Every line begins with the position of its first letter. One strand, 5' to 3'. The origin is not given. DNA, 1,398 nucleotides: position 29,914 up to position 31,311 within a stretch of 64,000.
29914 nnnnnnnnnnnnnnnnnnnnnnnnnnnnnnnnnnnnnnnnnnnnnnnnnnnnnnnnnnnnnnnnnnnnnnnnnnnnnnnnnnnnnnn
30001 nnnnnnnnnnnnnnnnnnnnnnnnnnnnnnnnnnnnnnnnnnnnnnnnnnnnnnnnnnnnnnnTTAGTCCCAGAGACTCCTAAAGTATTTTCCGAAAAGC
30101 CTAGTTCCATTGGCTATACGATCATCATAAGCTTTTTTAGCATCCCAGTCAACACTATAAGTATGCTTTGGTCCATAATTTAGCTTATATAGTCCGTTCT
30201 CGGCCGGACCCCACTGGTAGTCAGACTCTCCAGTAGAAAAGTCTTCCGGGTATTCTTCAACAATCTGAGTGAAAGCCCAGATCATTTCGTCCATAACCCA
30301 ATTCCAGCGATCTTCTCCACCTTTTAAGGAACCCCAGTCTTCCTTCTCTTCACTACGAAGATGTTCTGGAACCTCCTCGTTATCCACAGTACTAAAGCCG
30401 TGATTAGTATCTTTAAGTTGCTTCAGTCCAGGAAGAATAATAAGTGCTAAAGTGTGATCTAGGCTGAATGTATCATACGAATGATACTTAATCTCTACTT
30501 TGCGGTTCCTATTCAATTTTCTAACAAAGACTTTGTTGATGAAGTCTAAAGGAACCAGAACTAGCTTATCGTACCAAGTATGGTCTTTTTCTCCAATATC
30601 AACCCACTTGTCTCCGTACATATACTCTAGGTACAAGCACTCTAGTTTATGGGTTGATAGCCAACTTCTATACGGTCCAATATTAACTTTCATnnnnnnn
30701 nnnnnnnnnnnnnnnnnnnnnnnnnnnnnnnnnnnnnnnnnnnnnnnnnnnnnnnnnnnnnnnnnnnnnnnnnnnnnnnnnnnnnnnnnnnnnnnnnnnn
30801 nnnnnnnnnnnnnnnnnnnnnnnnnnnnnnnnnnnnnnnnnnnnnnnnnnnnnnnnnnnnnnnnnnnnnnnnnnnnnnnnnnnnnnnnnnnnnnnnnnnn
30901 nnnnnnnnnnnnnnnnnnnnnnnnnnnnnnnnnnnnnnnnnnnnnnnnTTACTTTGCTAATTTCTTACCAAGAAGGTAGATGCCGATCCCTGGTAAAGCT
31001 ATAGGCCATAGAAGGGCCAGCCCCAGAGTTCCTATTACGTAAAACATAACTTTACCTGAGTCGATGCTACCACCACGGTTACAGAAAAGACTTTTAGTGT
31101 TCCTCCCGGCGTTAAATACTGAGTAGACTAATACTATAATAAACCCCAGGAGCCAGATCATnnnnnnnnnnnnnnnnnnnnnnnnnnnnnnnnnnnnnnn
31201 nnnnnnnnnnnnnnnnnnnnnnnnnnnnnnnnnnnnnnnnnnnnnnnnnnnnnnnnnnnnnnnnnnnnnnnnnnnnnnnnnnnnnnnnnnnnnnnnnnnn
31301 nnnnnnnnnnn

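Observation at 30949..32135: SPFH (band-7) lipoprotein with small membrane partners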

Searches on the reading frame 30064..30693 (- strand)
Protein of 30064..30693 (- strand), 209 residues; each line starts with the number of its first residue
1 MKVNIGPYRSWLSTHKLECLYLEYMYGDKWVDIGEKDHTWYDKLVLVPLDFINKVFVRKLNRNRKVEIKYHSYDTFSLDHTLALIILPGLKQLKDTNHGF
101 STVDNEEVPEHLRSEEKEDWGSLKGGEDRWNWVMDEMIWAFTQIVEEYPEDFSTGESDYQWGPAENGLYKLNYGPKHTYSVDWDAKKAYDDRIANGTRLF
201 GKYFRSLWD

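Call 3: search_protein_families(library=pfam, proteins=[window:30064-30693:-], max_evalue=1)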
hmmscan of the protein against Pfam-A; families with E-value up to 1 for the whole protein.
window:30064-30693:- (209 aa): 1 family
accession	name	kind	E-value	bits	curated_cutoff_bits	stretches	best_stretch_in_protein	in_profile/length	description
PF20705.2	DUF6821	-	0.2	11.9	27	1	50-134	3-93/174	Family of unknown function (DUF6821)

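Call 4: search_protein_families(library=phrogs, proteins=[window:30064-30693:-], max_evalue=0.01)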
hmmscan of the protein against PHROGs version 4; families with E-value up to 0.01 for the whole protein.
window:30064-30693:- (209 aa): 1 family
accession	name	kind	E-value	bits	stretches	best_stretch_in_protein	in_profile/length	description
phrog_11543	-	unknown function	5.5e-44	151.6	1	1-209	1-173/173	-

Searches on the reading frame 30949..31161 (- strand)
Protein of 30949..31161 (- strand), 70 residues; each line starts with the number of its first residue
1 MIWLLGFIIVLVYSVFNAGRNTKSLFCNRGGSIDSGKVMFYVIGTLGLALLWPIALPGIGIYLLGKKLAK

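Call 3: search_protein_families(library=pfam, proteins=[window:30949-31161:-], max_evalue=1)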
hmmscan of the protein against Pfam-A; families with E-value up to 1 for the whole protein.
window:30949-31161:- (70 aa): 0 families

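Call 4: search_protein_families(library=phrogs, proteins=[window:30949-31161:-], max_evalue=0.01)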
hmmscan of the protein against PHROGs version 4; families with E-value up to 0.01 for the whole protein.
window:30949-31161:- (70 aa): 0 families

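Call 14: search_protein_families(library=ncbifam, proteins=[window:30949-31161:-], max_evalue=1)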
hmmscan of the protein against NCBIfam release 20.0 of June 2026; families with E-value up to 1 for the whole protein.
window:30949-31161:- (70 aa): 0 families

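Call 15: search_protein_families(library=padloc, proteins=[window:30949-31161:-], max_evalue=1)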
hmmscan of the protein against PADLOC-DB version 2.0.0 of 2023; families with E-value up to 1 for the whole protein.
window:30949-31161:- (70 aa): 0 families
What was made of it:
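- No similarity to any known exclusion protein in Pfam, PHROGs or PADLOC (calls 3, 4, 15).
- Tried and rejected: NCBIfam and PADLOC scans of all three proteins: no meaningful hits (calls 14, 15).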

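Call 69: find_homologous_proteins(query=window:30949-31161:-, max_evalue=0.001)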
Query window:30949-31161:- (70 aa): 2 proteins with E <= 0.001 among 4 candidates.
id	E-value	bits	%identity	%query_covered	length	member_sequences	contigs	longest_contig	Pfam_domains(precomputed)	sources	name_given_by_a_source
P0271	1.0e-37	145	100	100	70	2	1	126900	-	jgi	-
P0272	2.8e-30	121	83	100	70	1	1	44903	-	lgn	-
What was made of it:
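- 30949..31161 (-): Type-B small membrane protein, 70 aa: TM1, a basic loop, a long Pro-containing TM2 (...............) and a basic tail GKKLAK. Translationally coupled to SPFH (ATGA overlap). Restricted to the window's clade. Only 2 hits in 5.8e9 proteins (call 69).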

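Call 70: find_encoding_contigs(protein=P0271, flank=2500, max_places=2)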
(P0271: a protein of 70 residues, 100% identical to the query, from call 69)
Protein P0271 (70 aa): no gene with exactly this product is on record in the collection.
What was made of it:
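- Tried and rejected: Look-up of the 100%-identical 70-aa protein's contig: failed (call 70), so the window's sample of origin is unknown.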

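Call 71: find_encoding_contigs(protein=P0272, flank=2500, max_places=2)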
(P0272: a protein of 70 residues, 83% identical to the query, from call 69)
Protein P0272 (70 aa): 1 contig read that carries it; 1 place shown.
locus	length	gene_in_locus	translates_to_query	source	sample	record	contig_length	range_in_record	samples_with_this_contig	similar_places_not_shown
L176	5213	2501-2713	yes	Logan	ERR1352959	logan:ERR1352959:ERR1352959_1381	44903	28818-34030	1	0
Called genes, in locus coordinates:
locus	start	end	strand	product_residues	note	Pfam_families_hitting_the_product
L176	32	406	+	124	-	-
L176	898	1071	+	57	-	-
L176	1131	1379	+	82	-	-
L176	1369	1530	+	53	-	-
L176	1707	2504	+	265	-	PF01145:Band_7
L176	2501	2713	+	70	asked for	-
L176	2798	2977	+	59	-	-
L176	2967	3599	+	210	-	-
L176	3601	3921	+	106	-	PF00383:dCMP_cyt_deam_1 (weak)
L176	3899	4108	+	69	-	-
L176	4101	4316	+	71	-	-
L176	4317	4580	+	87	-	-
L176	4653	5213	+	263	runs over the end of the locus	PF00149:Metallophos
